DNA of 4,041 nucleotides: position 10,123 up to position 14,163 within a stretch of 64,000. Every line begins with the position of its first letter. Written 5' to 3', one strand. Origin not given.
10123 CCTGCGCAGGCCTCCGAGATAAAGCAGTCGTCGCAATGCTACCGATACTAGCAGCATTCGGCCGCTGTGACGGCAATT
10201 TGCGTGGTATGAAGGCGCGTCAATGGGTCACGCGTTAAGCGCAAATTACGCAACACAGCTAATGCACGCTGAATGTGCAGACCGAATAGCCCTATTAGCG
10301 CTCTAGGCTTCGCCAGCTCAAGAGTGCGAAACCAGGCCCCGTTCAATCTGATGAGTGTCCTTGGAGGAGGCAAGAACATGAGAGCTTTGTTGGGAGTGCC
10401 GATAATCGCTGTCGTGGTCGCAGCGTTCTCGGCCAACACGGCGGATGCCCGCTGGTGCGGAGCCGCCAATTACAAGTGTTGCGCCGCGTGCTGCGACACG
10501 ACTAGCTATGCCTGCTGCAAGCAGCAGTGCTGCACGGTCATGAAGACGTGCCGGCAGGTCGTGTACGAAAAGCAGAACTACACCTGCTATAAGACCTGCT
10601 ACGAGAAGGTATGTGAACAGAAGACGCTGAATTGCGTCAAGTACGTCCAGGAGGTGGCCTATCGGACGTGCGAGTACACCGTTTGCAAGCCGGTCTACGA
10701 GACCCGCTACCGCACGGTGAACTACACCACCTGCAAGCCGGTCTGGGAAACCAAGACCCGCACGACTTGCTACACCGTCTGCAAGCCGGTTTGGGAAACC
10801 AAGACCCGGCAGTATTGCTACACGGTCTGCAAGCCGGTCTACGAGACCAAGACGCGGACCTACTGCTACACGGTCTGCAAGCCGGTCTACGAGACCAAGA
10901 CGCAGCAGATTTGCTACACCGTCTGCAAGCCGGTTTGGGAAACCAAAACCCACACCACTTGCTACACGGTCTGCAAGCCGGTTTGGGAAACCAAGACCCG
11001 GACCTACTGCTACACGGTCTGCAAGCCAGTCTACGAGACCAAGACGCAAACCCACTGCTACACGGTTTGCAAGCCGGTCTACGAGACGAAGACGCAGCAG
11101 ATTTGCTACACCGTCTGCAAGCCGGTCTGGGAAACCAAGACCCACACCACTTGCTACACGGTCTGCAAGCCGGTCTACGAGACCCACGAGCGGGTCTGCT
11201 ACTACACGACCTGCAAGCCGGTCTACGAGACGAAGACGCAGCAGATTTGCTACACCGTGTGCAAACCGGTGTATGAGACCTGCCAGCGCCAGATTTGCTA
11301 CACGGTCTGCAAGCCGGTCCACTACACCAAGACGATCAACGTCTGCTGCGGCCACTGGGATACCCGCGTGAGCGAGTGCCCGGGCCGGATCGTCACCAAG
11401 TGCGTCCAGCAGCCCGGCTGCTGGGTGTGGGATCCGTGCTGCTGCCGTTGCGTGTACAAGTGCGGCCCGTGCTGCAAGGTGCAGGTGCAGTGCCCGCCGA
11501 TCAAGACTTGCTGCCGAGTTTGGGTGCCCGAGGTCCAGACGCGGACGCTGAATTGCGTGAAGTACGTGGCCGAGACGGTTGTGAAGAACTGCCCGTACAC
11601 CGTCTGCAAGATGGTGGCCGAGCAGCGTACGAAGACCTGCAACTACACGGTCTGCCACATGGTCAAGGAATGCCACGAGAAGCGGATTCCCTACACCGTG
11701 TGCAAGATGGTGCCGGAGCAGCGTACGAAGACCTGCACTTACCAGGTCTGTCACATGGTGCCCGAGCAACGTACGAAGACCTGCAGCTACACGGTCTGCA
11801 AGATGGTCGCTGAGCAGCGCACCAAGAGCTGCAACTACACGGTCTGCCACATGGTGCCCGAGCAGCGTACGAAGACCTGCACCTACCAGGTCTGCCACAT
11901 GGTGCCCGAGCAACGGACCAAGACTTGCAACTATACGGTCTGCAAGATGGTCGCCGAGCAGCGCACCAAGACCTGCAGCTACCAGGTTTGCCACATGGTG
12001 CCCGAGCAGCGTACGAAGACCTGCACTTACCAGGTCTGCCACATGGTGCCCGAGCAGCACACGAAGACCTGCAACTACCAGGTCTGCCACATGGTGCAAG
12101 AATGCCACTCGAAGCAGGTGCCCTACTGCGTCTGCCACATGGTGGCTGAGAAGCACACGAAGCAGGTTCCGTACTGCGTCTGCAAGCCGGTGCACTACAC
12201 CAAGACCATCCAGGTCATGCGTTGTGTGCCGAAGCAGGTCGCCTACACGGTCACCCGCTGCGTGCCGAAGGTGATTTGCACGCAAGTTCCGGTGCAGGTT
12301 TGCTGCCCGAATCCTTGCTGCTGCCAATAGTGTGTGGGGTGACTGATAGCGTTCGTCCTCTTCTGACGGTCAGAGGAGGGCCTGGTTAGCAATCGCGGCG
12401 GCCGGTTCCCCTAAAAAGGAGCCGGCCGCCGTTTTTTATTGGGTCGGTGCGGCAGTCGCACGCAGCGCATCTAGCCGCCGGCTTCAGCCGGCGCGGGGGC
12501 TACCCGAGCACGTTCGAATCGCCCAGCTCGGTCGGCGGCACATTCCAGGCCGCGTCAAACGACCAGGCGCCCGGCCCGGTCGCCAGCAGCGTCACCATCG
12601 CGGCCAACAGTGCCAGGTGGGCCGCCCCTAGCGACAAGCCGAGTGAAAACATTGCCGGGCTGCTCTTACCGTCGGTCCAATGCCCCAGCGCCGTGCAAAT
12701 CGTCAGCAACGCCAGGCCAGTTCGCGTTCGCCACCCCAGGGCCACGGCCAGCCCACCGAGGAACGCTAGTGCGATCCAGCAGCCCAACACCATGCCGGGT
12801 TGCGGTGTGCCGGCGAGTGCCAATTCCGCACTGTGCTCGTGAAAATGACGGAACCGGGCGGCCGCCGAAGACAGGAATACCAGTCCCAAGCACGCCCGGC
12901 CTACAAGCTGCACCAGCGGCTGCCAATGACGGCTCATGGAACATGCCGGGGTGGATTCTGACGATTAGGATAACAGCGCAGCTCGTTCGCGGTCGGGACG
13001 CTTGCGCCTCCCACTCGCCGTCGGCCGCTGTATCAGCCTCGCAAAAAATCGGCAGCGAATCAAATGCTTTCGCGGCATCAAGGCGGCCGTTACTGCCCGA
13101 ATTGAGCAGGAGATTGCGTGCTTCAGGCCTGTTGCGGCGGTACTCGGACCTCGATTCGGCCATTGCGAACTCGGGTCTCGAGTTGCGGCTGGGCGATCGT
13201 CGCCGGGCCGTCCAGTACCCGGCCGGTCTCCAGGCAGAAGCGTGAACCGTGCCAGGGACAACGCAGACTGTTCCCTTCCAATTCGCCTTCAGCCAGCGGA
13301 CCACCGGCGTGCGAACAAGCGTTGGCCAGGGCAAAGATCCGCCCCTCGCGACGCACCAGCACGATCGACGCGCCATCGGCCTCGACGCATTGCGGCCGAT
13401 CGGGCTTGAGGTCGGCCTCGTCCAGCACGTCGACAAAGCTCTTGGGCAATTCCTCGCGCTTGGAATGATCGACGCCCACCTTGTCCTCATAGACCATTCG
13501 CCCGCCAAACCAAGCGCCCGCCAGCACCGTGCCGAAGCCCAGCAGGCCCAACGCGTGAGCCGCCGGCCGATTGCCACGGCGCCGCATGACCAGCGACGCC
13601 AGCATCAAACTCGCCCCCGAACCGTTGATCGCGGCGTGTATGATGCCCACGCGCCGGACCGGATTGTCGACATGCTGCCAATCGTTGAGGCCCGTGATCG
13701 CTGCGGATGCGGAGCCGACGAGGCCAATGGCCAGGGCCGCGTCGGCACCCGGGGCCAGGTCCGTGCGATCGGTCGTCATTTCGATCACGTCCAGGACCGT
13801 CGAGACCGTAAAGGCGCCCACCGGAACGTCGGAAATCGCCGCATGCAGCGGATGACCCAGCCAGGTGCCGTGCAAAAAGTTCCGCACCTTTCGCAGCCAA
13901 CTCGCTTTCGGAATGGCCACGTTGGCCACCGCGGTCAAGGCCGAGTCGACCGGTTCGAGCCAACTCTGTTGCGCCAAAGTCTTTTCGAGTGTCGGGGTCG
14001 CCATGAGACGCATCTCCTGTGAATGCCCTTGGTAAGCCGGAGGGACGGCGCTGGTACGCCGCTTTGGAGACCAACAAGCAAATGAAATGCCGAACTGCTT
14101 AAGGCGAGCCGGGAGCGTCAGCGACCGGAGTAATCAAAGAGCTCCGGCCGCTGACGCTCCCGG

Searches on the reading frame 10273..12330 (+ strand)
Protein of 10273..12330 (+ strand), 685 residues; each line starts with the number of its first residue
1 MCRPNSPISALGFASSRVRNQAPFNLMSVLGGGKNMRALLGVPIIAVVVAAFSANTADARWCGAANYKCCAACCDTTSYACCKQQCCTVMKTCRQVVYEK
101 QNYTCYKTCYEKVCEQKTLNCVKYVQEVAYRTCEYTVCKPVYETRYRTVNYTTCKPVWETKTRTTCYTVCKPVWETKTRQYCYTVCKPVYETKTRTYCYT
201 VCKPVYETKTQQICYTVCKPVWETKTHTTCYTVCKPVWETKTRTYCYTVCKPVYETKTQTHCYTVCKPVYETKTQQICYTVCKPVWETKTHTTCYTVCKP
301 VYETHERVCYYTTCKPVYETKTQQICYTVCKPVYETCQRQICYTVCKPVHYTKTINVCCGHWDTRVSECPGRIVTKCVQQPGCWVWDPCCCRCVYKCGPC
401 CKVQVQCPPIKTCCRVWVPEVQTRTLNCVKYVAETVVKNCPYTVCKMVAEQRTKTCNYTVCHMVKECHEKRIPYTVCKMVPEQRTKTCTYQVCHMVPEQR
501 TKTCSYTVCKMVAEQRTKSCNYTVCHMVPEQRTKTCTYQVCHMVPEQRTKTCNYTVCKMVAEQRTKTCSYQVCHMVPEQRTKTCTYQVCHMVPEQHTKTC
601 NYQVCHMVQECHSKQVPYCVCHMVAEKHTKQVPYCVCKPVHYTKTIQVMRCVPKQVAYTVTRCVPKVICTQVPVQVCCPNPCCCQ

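Call 53: search_protein_families(library=pfam, proteins=[window:10273-12330:+], max_evalue=0.0001)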
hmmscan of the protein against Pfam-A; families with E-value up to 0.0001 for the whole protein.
window:10273-12330:+ (685 aa): 1 family
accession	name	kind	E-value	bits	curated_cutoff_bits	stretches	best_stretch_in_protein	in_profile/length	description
PF07639.16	YTV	-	9.3e-183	592.6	21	17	199-241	1-43/43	YTV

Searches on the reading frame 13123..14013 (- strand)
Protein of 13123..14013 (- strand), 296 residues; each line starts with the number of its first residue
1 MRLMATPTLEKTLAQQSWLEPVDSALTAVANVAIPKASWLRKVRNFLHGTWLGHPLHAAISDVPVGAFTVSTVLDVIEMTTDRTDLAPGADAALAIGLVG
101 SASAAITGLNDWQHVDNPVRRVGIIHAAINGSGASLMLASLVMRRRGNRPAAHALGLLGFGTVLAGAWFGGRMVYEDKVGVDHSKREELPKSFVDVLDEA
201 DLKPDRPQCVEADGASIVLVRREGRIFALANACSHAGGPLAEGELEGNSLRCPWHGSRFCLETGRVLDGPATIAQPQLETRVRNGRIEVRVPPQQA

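Call 53: search_protein_families(library=pfam, proteins=[window:13123-14013:-], max_evalue=0.0001)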
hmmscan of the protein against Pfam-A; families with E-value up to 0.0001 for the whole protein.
window:13123-14013:- (296 aa): 4 families
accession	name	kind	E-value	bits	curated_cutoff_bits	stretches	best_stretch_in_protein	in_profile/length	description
PF00355.32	Rieske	-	5.4e-19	68.3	20.3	1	194-273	3-82/88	Rieske [2Fe-2S] domain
PF09990.14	DUF2231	-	1.3e-16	61.3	26.4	1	53-182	1-138/139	Predicted membrane protein (DUF2231)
PF13806.12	Rieske_2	-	4.3e-09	36.7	27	1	193-290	2-104/104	Rieske-like [2Fe-2S] domain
PF22543.2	Rieske_4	-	5.4e-06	27.1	28.4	1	199-268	6-79/119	Soluble Rieske-type ferredoxin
